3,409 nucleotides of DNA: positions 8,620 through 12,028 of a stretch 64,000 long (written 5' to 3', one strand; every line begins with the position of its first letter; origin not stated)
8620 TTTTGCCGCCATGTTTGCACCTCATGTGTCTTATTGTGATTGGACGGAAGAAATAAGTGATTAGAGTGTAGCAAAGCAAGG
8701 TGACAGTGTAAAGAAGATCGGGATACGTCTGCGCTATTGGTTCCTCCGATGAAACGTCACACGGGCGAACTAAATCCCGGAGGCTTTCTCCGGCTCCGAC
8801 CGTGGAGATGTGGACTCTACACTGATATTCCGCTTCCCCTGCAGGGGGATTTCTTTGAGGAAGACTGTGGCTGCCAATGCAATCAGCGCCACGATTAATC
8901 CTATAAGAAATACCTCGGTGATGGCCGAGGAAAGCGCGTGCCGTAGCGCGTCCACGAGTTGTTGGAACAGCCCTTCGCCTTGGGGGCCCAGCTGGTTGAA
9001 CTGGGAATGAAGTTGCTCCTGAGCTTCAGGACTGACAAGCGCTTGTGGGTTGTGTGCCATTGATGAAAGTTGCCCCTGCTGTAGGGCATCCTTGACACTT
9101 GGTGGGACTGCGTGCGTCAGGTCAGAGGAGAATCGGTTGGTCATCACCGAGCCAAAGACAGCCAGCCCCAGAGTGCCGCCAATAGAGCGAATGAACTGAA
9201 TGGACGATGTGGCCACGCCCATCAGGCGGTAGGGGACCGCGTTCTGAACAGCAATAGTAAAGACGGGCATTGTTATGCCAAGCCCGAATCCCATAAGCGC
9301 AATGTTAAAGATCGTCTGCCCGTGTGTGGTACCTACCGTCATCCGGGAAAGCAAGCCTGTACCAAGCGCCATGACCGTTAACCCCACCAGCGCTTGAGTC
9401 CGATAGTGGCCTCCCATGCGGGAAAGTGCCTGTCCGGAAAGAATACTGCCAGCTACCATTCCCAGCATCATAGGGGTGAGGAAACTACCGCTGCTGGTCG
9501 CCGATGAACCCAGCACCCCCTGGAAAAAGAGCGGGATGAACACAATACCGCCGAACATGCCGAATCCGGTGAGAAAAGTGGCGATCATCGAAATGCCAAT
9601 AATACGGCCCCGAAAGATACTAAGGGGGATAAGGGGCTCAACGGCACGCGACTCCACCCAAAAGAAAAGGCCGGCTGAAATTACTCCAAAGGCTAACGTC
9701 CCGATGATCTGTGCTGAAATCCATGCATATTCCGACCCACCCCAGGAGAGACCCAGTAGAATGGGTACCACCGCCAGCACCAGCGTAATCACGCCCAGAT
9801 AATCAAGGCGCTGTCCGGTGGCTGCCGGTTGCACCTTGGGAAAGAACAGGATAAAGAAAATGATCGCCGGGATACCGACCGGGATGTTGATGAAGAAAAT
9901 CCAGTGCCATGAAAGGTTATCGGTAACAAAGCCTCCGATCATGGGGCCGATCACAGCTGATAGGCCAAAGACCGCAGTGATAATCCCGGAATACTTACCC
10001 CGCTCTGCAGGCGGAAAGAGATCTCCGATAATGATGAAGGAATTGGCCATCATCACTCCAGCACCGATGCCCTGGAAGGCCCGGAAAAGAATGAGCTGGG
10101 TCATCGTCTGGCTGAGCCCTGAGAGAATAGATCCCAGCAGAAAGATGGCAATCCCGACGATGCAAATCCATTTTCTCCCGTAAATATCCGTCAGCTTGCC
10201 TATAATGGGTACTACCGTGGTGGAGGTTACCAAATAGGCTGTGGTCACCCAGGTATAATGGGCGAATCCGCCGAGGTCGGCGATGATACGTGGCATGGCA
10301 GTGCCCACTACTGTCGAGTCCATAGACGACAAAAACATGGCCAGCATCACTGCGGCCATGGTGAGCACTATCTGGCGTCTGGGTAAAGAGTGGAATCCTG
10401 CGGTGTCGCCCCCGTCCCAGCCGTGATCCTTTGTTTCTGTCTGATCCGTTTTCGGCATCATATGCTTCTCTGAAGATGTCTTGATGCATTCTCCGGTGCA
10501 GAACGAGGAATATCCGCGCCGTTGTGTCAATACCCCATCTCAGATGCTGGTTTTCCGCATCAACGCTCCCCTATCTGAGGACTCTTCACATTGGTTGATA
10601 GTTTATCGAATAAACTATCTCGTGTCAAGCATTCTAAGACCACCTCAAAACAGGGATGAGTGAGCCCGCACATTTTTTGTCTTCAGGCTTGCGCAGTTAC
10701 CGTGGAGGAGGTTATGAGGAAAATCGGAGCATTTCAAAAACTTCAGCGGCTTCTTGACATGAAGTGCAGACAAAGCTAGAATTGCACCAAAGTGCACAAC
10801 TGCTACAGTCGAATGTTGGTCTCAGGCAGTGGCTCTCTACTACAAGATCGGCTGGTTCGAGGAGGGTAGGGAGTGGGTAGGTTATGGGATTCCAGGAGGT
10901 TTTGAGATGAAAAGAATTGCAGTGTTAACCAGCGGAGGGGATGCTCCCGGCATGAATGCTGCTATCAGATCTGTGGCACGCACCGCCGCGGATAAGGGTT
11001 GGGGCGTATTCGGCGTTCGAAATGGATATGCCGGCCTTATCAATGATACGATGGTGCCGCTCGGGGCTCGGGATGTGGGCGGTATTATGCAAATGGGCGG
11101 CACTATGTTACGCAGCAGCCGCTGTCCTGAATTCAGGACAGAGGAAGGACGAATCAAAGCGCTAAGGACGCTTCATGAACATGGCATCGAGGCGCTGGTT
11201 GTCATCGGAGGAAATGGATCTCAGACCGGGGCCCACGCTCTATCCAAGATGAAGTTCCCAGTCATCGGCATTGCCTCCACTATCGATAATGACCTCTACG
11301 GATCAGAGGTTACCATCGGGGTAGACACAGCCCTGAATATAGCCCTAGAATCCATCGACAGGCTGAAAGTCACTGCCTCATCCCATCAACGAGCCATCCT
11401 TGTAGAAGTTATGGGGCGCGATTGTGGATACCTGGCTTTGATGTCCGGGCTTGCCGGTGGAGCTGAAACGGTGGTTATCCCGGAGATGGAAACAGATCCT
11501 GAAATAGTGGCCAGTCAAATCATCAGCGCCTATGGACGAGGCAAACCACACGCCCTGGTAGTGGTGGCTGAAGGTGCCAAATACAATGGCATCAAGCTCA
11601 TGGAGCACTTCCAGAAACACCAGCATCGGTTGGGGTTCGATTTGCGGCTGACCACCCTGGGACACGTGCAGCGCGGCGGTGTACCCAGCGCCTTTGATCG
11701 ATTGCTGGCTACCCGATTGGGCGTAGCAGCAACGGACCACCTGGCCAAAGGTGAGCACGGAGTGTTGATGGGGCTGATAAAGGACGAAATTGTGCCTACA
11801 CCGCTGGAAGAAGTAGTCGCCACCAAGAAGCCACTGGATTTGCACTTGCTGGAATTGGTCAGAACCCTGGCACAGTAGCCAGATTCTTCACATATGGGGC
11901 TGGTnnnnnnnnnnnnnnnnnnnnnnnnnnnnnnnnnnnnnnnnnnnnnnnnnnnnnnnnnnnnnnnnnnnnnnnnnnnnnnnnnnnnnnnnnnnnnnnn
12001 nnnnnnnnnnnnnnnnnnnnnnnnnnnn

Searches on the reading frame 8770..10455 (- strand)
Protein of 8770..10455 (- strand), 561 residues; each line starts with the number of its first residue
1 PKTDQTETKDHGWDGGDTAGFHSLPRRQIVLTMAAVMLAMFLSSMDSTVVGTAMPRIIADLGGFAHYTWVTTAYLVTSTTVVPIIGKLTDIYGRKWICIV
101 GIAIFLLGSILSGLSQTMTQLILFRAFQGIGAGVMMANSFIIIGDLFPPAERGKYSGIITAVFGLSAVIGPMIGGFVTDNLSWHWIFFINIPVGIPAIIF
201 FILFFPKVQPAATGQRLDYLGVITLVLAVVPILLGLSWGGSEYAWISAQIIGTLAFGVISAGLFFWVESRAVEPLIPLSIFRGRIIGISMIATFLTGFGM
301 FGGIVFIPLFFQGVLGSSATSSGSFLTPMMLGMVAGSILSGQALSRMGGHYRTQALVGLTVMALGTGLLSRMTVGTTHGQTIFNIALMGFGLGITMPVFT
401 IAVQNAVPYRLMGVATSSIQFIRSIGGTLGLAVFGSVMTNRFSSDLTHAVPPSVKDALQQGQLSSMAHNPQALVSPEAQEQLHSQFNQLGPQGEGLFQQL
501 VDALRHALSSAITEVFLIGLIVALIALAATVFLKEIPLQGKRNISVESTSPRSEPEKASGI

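Call 3: search_protein_families(library=pfam, proteins=[window:8770-10455:-], max_evalue=1)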
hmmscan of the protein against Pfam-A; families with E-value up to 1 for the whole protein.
window:8770-10455:- (561 aa): 4 families
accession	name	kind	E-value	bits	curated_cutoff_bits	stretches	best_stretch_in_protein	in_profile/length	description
PF07690.21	MFS_1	-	1.2e-50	172.8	33.4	1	36-430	1-346/347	Major Facilitator Superfamily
PF06609.19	TRI12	-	4.3e-22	78.7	23.2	1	25-466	40-494/599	Fungal trichothecene efflux pump (TRI12)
PF00083.30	Sugar_tr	-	5.2e-11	42.5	22.3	1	67-206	48-192/452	Sugar (and other) transporter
PF12403.13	Pax2_C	-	0.28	11.6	28.1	1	319-346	44-71/113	Paired-box protein 2 C terminal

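Call 4: search_protein_families(library=ncbifam, proteins=[window:8770-10455:-], max_evalue=1)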
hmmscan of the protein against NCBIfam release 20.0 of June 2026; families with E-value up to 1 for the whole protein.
window:8770-10455:- (561 aa): 65 families (the best 25 are shown)
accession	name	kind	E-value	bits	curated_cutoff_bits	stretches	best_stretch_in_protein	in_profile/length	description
TIGR00711.1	efflux_EmrB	subfamily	5.2e-79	266.2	230.2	1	31-532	2-484/485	DHA2 family efflux MFS transporter permease subunit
NF000095.1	tet_MFS_OtrB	exception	2.6e-72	244.1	999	1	22-536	17-535/563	oxytetracycline resistance efflux MFS transporter OtrB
NF000009.1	tet_MFS_Tcr3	exception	3.8e-66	223.7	1000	1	16-452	19-456/512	tetracycline efflux MFS transporter Tcr3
NF040895.2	MFS_effux_SdrM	equivalog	1.3e-50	172.8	550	1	30-439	5-405/441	multidrug efflux MFS transporter SdrM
NF000025.1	MFS_efflux_tcmA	exception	1.5e-49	169.2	999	1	26-443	21-436/538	tetracenomycin C efflux MFS transporter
NF000391.1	EmrB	exception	5.6e-45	153.9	925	1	28-453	8-436/501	multidrug efflux MFS transporter permease subunit EmrB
NF011571.1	PRK14995.1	subfamily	1.2e-36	126.5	701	1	31-469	6-440/493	SmvA family efflux MFS transporter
NF012169.0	qepA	equivalog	1.8e-33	116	1075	1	26-461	16-446/511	fluoroquinolone efflux MFS transporter QepA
NF007799.0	PRK10504.1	subfamily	3.3e-33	115.3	426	1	35-435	14-410/471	multidrug transporter subunit MdtD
NF012180.1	tet_MFS_43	exception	1.4e-32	113.4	999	1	27-439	17-428/484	tetracycline efflux MFS transporter Tet(43)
NF000031.1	MFS_efflux_LmrA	exception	6e-30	104.4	850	1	29-438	31-437/484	lincomycin efflux MFS transporter Lmr(A)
NF040856.1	FexB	exception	5.5e-29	101.3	950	1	30-442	13-424/469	chloramphenicol/florfenicol efflux MFS transporter FexB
NF000060.1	MFS_efflux_LmrB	exception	6e-29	101.2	800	1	29-441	15-426/479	lincomycin efflux MFS transporter Lmr(B)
NF033896.2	MFS_LfrA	equivalog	6.1e-29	101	825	1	23-528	13-496/504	efflux MFS transporter LfrA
NF000218.1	FexA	exception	7.7e-26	90.7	900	1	28-442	18-433/475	chloramphenicol/florfenicol efflux MFS transporter FexA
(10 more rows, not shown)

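Call 41: search_solved_structures(query=window:8770-10455:-, max_evalue=1e-10)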
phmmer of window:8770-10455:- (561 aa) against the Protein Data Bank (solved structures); distinct sequences matched with E-value up to 1e-10: 15.
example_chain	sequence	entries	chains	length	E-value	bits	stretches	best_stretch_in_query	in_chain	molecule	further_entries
8zar_J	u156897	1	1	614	1.2e-42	149.8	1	27-457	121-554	Multidrug export protein EmrB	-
8zal_J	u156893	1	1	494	3.3e-42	148.3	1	28-457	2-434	Multidrug export protein EmrB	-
8ufd_A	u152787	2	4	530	9.2e-38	133.7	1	24-442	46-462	Integral membrane efflux protein EFPA | Efflux pump A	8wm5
8x6x_A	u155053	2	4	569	1.1e-37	133.4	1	24-442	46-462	Uncharacterized MFS-type transporter EfpA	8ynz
9bii_A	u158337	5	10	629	1.3e-35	126.6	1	29-442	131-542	Uncharacterized MFS-type transporter EfpA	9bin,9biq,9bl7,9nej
9vhd_B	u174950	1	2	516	1.9e-35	126.1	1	36-442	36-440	Putative MFS-type transporter EfpA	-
8ufe_A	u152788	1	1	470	4.6e-35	124.8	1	39-442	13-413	Integral membrane efflux protein EfpA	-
8pnl_A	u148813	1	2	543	8.2e-33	117.3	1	31-464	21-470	Putative triacylglyceride transporter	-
29om_A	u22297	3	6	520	3e-22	82.5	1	31-440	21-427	Antiseptic resistance protein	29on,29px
7y58_A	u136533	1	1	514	3.7e-22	82.2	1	31-440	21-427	Antiseptic resistance protein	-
7d5p_A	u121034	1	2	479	1.2e-17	67.3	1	57-446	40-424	Drug transporter, putative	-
7d5q_A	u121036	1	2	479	3.1e-17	65.9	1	57-446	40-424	Drug transporter, putative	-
7lo7_Z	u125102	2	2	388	7.3e-11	44.9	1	41-241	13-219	Quinolone resistance protein NorA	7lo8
8tte_A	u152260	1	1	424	9.1e-11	44.6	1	41-241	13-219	Quinolone resistance protein NorA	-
8tth_A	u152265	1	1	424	9.1e-11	44.6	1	41-241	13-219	Quinolone resistance protein NorA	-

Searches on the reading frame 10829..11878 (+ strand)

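Call 35: search_protein_families(library=pfam, proteins=[window:10829-11878:+], max_evalue=1)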
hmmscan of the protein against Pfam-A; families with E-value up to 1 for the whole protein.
window:10829-11878:+ (349 aa): 2 families
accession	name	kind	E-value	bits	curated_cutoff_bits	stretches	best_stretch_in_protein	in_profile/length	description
PF00365.25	PFK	-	2.6e-105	352.2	30.9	1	29-304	1-276/277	Phosphofructokinase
PF01513.26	NAD_kinase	-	0.0045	17.7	25.5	1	108-149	61-103/130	ATP-NAD kinase N-terminal domain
